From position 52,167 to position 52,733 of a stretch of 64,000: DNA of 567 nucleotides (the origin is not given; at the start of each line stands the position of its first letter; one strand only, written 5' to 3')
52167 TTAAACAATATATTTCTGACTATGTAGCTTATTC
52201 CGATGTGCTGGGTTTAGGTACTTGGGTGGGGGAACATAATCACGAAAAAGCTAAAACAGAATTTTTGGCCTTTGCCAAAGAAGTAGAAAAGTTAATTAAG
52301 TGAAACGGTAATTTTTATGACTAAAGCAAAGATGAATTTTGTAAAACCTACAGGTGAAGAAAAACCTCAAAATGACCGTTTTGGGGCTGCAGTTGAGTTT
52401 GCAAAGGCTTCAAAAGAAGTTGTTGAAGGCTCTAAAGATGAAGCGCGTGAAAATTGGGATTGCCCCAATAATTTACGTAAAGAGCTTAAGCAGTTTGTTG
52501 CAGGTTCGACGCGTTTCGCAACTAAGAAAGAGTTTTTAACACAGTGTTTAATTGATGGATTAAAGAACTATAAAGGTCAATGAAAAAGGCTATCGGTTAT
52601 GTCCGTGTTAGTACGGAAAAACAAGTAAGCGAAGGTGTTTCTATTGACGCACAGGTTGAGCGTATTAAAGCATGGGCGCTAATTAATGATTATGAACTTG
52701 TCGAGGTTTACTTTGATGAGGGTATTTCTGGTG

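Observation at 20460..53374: Ten dispersed arrays of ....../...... hexamers on a strict 8-bp register, each at the head of a transcription unit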

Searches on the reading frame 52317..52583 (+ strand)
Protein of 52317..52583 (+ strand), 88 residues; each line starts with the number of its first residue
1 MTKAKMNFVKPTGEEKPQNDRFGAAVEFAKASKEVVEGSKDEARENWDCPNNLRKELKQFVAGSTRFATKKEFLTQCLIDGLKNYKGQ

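Call 7: search_protein_families(library=pfam, proteins=[window:52317-52583:+], max_evalue=0.01)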
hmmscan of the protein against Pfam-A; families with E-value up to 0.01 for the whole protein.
window:52317-52583:+ (88 aa): 0 families

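Call 8: search_protein_families(library=phrogs, proteins=[window:52317-52583:+], max_evalue=0.01)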
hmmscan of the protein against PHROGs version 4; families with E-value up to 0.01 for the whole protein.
window:52317-52583:+ (88 aa): 1 family
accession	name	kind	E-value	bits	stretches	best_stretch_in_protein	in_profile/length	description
phrog_26557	-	unknown function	4.9e-47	159.5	1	1-88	1-88/88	-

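Call 10: search_dna_similar(query=window:52317-52583:+, collection=phages, mode=protein, max_rows=25)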
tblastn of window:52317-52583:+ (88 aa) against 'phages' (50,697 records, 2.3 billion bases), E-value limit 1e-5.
No match.

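Call 11: search_dna_similar(query=window:52317-52583:+, collection=plasmids, mode=protein, max_rows=25)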
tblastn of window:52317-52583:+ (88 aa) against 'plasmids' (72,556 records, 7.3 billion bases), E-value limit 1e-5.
Records with a match: 1; places in all: 1; records where one place covers at least 80% of the query: 1.
Best place of each record, by identity: <60% 1.
By first word of the organism name: Acinetobacter 1.
By predicted mobility (MOB-suite, as given by PLSDB): non-mobilizable 1.
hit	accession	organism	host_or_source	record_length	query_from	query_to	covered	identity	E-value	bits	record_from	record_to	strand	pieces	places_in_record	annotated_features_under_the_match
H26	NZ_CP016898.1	Acinetobacter soli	cell,soil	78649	1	86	98%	39.8%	1e-10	62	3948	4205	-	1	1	hypothetical protein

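Call 12: find_related_loci(query=window:52317-52583:+, collection=genome_contigs, flank=10000)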
Query window:52317-52583:+ (88 aa) in genome_contigs; peptide patterns used: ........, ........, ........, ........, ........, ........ (x = any residue, [..] = any of these).
177 stretches matched a pattern, but none encodes a relative of the query by tblastn (E <= 1e-3).

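Call 13: get_annotated_region(hit=H26, flank=12000)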
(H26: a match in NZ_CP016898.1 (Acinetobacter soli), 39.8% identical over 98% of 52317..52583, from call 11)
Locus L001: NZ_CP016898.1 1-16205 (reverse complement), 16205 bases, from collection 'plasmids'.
description: Acinetobacter soli strain GFJ2 plasmid pGFJ2, complete sequence
organism: Acinetobacter soli (NCBI taxid 487316)
taxonomy: Bacteria; Pseudomonadota; Gammaproteobacteria; Moraxellales; Moraxellaceae; Acinetobacter; Acinetobacter soli
host: -; source: cell,soil; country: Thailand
typing (MOB-suite, as given by PLSDB): non-mobilizable; replicon rep_cluster_1208
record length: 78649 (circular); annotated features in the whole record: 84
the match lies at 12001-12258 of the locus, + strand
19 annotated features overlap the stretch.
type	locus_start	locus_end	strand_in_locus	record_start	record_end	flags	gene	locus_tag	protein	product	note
CDS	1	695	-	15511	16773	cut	-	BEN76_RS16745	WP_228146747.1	replication initiation protein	GO:0006270 - DNA replication initiation [Evidence IEA]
CDS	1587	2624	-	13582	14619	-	-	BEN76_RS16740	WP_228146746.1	hypothetical protein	-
CDS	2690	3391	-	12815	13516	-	-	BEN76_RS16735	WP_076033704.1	amidase domain-containing protein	-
CDS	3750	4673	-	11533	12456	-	-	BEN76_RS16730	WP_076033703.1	hypothetical protein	-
CDS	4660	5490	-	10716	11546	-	-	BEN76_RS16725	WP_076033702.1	DNA adenine methylase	-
CDS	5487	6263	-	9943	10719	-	-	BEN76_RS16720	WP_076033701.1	site-specific DNA-methyltransferase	GO:0009307 - DNA restriction-modification system [Evidence IEA]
CDS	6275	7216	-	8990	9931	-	-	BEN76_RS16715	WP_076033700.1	ATP-binding protein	-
CDS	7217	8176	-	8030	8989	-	-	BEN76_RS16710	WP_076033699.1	hypothetical protein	-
CDS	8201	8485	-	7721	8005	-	-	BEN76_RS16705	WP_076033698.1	hypothetical protein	-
CDS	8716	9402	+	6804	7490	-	-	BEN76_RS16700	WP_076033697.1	helix-turn-helix domain-containing protein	-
CDS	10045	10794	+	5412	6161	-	-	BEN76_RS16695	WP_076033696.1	ERF family protein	-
CDS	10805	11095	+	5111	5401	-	-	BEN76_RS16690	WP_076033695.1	hypothetical protein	-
CDS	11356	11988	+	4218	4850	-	-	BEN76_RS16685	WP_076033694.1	ParA family protein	-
CDS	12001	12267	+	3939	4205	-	-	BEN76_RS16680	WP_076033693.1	hypothetical protein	-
CDS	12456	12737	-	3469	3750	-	-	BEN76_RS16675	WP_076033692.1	hypothetical protein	-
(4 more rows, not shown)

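Call 25: find_encoding_contigs(protein=window:52317-52583:+, flank=10000, max_places=10)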
Protein window:52317-52583:+ (88 aa): 4 contigs read that carry it; 3 places shown.
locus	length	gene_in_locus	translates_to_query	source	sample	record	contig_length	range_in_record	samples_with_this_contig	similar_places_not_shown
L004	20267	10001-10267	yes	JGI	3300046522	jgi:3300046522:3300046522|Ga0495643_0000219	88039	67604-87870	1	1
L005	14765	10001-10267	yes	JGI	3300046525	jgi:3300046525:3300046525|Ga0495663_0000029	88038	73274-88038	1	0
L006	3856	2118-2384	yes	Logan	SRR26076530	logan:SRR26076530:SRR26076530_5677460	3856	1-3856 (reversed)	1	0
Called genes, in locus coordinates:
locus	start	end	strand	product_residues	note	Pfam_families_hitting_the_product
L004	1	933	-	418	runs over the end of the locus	PF01051:Rep3_N, PF21205:Rep3_C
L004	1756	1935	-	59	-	-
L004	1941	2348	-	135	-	-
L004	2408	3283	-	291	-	-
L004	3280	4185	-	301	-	PF02086:MethyltransfD12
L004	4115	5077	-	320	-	PF01695:IstB_IS21 (weak)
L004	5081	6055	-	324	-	-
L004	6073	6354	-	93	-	-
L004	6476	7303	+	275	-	-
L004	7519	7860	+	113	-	-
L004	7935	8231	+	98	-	-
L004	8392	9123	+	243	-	PF04404:ERF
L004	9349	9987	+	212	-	PF01656:CbiA, PF07015:VirC1, PF09140:MipZ (faint), PF10609:ParA (faint), PF13614:AAA_31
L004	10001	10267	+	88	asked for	-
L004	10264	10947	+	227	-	PF00239:Resolvase, PF07508:Recombinase (faint)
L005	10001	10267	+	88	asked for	-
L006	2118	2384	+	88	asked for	-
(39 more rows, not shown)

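Call 26: find_homologous_proteins(query=window:52317-52583:+)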
Query window:52317-52583:+ (88 aa): 2 proteins with E <= 0.001 among 3 candidates.
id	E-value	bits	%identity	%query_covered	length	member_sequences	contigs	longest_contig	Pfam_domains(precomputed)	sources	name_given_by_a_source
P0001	2.5e-45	170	92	100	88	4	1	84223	-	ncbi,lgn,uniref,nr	ncbi:hypothetical protein [Acinetobacter seifertii]|uniref:hypothetical protein n=1 Tax=Acinetobacte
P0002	2.2e-42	161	85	100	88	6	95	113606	-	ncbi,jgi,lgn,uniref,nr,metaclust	ncbi:TPA: hypothetical protein LUJ82_000841 [Acinetobacter baumannii]|jgi:hypothetical protein|unire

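Call 35: find_encoding_contigs(protein=P0002, flank=10000, max_places=8)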
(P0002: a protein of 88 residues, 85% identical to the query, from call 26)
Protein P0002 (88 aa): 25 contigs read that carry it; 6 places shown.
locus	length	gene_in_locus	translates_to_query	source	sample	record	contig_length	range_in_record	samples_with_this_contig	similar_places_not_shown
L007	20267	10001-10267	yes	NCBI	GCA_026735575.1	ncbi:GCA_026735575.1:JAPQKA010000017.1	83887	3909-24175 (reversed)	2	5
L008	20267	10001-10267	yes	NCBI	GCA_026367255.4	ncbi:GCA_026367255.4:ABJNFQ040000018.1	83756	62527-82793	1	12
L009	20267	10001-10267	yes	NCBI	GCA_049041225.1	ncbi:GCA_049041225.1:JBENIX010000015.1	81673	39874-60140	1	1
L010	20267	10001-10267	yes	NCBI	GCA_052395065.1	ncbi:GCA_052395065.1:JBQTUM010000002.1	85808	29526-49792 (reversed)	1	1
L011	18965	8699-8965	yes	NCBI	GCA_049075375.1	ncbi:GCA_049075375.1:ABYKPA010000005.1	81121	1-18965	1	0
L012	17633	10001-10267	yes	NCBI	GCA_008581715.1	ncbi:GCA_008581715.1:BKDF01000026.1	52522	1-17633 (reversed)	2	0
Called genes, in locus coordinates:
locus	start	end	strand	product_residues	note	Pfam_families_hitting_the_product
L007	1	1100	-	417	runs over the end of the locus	PF01051:Rep3_N, PF21205:Rep3_C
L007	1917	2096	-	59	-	-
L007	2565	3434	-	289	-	-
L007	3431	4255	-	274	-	PF02086:MethyltransfD12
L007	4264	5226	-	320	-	PF01695:IstB_IS21 (faint)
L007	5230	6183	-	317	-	-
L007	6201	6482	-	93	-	PF15943:YdaS_toxin (weak)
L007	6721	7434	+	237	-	PF01381:HTH_3, PF12844:HTH_19 (faint)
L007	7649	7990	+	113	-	-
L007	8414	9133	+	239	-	PF04404:ERF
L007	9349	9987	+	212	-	PF01656:CbiA, PF07015:VirC1 (weak), PF09140:MipZ (faint), PF10609:ParA (faint), PF13614:AAA_31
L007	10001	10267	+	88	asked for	-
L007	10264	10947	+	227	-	PF00239:Resolvase, PF07508:Recombinase (faint)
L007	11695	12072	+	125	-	-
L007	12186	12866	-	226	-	-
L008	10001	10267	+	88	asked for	-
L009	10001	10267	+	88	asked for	-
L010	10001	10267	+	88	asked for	-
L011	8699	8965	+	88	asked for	-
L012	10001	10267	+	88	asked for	-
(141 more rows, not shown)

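Call 36: find_encoding_contigs(protein=P0001, flank=10000, max_places=3)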
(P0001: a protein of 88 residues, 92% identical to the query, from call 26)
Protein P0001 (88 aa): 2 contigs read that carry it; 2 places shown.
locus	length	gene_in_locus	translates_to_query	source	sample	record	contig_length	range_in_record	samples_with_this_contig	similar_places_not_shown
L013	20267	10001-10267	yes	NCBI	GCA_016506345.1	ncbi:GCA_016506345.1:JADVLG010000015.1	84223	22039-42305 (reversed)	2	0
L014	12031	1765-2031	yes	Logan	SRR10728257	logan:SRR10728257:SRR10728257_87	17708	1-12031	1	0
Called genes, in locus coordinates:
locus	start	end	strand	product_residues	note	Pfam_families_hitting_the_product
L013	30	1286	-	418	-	PF01051:Rep3_N, PF21205:Rep3_C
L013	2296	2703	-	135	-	-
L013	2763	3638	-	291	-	-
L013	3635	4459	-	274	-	PF02086:MethyltransfD12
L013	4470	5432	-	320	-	PF01695:IstB_IS21 (weak)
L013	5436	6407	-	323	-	-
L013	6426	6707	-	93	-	PF15943:YdaS_toxin (faint)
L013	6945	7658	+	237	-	PF01381:HTH_3 (weak), PF00717:Peptidase_S24 (weak)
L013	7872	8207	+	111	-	-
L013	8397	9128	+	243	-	PF04404:ERF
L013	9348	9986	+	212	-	PF01656:CbiA, PF07015:VirC1, PF09140:MipZ (faint), PF13614:AAA_31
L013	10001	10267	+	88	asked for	-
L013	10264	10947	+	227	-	PF00239:Resolvase, PF07508:Recombinase (weak)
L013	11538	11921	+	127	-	-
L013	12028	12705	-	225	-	-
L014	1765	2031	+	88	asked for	-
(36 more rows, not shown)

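Call 38: search_protein_representatives(protein=window:52317-52583:+)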
Query: 88 residues. Proteins with E-value up to 0.001 (for the whole library): 93; up to 1e-10: 8; up to 1e-30: 1. The best 93 are listed.
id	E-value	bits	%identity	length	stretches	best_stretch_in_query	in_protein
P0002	7.1e-43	160.6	85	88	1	1-88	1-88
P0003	4.9e-21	91.0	58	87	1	10-87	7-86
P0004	1.6e-16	76.6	41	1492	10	24-59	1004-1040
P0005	8.5e-16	74.3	36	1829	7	25-58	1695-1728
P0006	1.5e-12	64.0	41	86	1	2-88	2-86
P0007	1.5e-11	60.8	43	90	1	2-88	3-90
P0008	2.4e-11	60.1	53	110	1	34-88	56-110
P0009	7.8e-11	58.5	45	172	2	32-86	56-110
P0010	2.9e-10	56.7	54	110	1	39-88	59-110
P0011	4.7e-10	56.0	33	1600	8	26-59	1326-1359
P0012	1.2e-09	54.7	33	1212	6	24-51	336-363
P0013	1.5e-09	54.4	31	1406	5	24-58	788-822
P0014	2.0e-09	54.0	43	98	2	40-88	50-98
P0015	3.1e-09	53.4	59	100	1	43-88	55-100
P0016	6.0e-09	52.5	40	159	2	25-85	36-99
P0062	5.1e-05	40.0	52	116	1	28-85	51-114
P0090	8.8e-04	36.0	39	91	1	32-85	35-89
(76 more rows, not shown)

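Call 40: find_homologous_proteins(query=A1)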
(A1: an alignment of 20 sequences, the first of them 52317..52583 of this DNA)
Query A1 (20 sequences) (88 aa, profile of the alignment): 10 proteins with E <= 0.001 among 394 candidates.
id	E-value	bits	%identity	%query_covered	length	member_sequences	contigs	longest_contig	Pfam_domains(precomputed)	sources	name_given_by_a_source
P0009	6.5e-32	128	44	61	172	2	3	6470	-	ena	-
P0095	1.3e-31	127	37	76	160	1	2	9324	-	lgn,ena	-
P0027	1.6e-25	108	36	91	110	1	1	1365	-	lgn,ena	-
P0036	2.1e-24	104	37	85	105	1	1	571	-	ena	-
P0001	1.1e-23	102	92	100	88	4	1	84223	-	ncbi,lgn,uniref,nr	ncbi:hypothetical protein [Acinetobacter seifertii]|uniref:hypothetical protein n=1 Tax=Acinetobacte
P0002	8.9e-23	99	85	100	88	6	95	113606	-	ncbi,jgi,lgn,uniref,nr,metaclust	ncbi:TPA: hypothetical protein LUJ82_000841 [Acinetobacter baumannii]|jgi:hypothetical protein|unire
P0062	1.2e-22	99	45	65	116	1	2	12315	-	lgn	-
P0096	1.3e-22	98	38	98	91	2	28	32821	-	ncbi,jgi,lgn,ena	jgi:hypothetical protein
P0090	2.0e-22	98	41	57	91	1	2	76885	-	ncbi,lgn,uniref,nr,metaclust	ncbi:hypothetical protein DJ533_00360 (plasmid) [Acinetobacter defluvii]|uniref:Uncharacterized prot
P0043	2.0e-17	82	46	52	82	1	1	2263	-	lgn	-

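Call 41: search_solved_structures(query=A1, max_evalue=10, show_alignments=3)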
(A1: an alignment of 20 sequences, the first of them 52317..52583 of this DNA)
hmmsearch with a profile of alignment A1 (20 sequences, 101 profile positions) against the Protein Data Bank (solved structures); distinct sequences matched with E-value up to 10: 1.
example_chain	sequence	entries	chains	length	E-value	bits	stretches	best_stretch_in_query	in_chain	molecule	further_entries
8h5d_A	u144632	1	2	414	7.6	10.8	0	67-92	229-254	Glycosyltransferase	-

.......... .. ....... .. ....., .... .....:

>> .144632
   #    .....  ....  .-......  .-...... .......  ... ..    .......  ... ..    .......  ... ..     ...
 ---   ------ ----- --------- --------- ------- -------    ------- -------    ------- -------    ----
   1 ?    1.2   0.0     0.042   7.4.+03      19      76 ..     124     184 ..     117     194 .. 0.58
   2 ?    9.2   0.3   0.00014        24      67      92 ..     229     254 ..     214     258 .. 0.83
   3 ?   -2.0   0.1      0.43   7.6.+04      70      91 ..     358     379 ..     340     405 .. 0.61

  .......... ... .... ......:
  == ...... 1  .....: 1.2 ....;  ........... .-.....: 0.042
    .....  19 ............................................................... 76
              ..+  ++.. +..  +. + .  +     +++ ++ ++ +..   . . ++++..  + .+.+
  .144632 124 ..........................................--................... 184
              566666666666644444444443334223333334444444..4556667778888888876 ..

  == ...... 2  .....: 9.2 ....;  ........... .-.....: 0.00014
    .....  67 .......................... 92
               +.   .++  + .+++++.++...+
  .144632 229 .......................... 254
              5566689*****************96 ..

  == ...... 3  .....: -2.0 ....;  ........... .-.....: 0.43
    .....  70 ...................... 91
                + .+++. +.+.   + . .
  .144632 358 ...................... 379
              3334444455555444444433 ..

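Call 44: search_protein_families(library=pfam, alignment_id=A1, max_evalue=1)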
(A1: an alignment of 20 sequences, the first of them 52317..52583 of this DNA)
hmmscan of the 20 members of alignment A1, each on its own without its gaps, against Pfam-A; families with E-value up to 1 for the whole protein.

A. member 1, window:52317-52583:+ (88 aa): 0 families

B. families by the number of members that match (of 20 scanned): 11 families
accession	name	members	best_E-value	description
PF09188.15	DUF1951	1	0.0065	Domain of unknown function (DUF1951)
PF21428.2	Gp7_helical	1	0.019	Baseplate wedge protein gp7, helical domain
PF13914.11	Phostensin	1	0.031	Phostensin PP1-binding and SH3-binding region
PF00978.26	RdRP_2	1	0.04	RNA dependent RNA polymerase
PF24465.1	Tri-helical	1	0.069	Tri-helical domain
PF25035.1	SYNE1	1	0.075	Nesprin-1 domain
PF12266.13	DUF3613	1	0.088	Protein of unknown function (DUF3613)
PF09165.15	Ubiq-Cytc-red_N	1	0.1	Ubiquinol-cytochrome c reductase 8 kDa, N-terminal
PF14122.12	YokU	1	0.16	YokU-like protein, putative antitoxin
PF18946.5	Apex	1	0.2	GpV Apex motif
PF15677.10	CEND1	1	0.32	Cell cycle exit and neuronal differentiation protein 1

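Call 45: find_encoding_contigs(protein=P0090, flank=10000, max_places=2)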
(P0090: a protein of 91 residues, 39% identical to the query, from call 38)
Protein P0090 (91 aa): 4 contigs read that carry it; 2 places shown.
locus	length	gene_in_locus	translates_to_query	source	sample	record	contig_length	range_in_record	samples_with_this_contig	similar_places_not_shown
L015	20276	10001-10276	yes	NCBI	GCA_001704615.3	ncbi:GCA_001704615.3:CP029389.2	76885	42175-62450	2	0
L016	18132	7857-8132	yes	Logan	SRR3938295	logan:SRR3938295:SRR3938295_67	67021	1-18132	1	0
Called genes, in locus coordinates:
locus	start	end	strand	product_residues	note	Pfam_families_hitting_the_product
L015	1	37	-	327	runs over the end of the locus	-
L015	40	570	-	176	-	-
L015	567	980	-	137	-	-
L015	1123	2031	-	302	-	PF01051:Rep3_N, PF21205:Rep3_C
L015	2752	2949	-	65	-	-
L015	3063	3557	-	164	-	-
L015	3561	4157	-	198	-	-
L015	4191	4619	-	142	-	-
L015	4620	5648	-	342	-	PF01695:IstB_IS21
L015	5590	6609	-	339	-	-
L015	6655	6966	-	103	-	-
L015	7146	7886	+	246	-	PF01381:HTH_3, PF12844:HTH_19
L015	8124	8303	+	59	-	-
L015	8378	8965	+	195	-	PF04404:ERF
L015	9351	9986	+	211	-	PF01656:CbiA, PF06564:CBP_BcsQ (faint), PF07015:VirC1 (weak), PF09140:MipZ (faint), PF10609:ParA (weak), PF13614:AAA_31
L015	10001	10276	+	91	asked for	-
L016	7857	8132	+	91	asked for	-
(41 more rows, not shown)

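Call 46: find_encoding_contigs(protein=P0096, flank=10000, max_places=3)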
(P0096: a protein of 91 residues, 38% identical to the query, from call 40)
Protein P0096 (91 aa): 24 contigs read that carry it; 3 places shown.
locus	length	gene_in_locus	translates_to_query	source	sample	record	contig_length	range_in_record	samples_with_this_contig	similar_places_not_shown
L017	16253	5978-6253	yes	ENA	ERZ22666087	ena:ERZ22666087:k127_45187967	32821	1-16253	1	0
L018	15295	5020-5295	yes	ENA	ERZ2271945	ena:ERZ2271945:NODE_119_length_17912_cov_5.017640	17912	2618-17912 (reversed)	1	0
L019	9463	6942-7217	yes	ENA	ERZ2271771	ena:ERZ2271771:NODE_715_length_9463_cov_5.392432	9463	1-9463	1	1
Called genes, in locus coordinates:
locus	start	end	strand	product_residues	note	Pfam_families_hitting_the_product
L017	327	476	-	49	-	-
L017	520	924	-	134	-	-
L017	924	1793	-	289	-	PF01695:IstB_IS21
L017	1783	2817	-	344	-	-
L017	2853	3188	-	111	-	-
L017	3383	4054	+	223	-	PF13744:HTH_37 (weak), PF01381:HTH_3, PF12844:HTH_19, PF00717:Peptidase_S24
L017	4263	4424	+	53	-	-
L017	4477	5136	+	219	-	PF04404:ERF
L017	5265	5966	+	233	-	PF10609:ParA (faint), PF01656:CbiA, PF07015:VirC1 (weak), PF09140:MipZ (faint), PF13614:AAA_31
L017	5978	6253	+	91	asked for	-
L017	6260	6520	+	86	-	-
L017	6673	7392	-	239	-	-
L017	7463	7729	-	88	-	-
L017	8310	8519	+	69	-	-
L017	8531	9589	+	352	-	PF01385:OrfB_IS605, PF07282:Cas12f1-like_TNB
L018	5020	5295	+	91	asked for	-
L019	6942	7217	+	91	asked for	-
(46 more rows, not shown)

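Call 47: find_encoding_contigs(protein=P0062, flank=10000, max_places=2)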
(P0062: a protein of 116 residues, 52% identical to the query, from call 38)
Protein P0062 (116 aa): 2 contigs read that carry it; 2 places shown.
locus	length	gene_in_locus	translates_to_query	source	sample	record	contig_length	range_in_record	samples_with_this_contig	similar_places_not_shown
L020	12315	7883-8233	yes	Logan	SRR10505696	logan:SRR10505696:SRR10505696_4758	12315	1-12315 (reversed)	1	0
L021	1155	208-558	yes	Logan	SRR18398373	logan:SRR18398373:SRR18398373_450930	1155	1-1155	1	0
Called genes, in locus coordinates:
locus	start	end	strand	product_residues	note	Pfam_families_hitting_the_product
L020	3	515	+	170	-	?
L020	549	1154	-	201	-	-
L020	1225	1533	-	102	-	-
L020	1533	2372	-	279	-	PF00383:dCMP_cyt_deam_1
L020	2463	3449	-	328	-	PF01695:IstB_IS21 (weak)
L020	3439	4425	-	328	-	-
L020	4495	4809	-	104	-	-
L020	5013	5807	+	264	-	PF01381:HTH_3, PF00717:Peptidase_S24 (weak)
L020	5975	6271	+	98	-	-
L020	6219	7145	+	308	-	PF04404:ERF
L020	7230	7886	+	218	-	PF01656:CbiA, PF07015:VirC1, PF09140:MipZ (faint), PF10609:ParA (faint), PF13614:AAA_31, PF16575:CLP1_P (faint), PF13614:AAA_31 (weak)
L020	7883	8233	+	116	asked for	-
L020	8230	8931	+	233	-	PF00239:Resolvase, PF07508:Recombinase (weak)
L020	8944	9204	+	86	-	-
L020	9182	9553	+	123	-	-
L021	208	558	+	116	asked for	-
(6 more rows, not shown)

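Call 50: find_related_loci(query=A1, collection=genome_contigs, flank=6000)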
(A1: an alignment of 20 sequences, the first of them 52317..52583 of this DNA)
Query A1 (88 aa) in genome_contigs; peptide patterns used: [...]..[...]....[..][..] (x = any residue, [..] = any of these).
32 stretches matched a pattern; 2 encode a relative of the query (tblastn E <= 1e-3); 2 distinct loci.
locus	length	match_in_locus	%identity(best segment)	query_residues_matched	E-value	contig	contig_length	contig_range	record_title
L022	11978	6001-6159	47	36-88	6e-14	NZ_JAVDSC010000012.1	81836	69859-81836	Acinetobacter lwoffii strain BE44 Ga0454490_12, whole genome shotgun sequence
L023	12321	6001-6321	30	9-88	5e-13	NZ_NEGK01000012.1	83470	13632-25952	Acinetobacter sp. ANC 3813 Contig12, whole genome shotgun sequence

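Call 51: find_related_loci(query=A1, collection=viral_contigs, flank=6000)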
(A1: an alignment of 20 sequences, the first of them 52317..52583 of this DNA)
Query A1 (88 aa) in viral_contigs; peptide patterns used: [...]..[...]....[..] (x = any residue, [..] = any of these).
44 stretches matched a pattern; 5 encode a relative of the query (tblastn E <= 1e-3); 5 distinct loci.
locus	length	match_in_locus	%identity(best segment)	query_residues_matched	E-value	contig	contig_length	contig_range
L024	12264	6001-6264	85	1-88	4e-49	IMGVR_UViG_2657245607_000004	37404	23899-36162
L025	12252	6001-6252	51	2-88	3e-25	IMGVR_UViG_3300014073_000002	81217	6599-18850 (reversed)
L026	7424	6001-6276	43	15-88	2e-14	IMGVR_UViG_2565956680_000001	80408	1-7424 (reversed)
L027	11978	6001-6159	47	36-88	1e-13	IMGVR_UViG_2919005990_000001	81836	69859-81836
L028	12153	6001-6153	41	36-85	4e-10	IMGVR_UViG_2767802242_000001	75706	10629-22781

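Call 55: predict_structure(alignment_id=A2)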
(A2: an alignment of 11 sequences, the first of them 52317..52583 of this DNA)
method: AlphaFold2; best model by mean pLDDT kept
length: 88 residues; sequences in the alignment: 11
mean_pLDDT: 65.8   pTM: 0.30
mean pLDDT of the five models: 65.8, 64.0, 63.5, 62.1, 61.5
residues with pLDDT >= 90: 0; 70-90: 35; 50-70: 49; < 50: 4
segments of 3 or more residues with pLDDT < 50: none
pLDDT, mean of each block of 10 residues (from residue 1): 57 57 66 53 59 77 74 82 69
secondary structure, 60 per line:
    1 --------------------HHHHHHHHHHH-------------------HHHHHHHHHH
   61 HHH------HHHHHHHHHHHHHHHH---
elements in order: H21-31 H51-63 H70-85
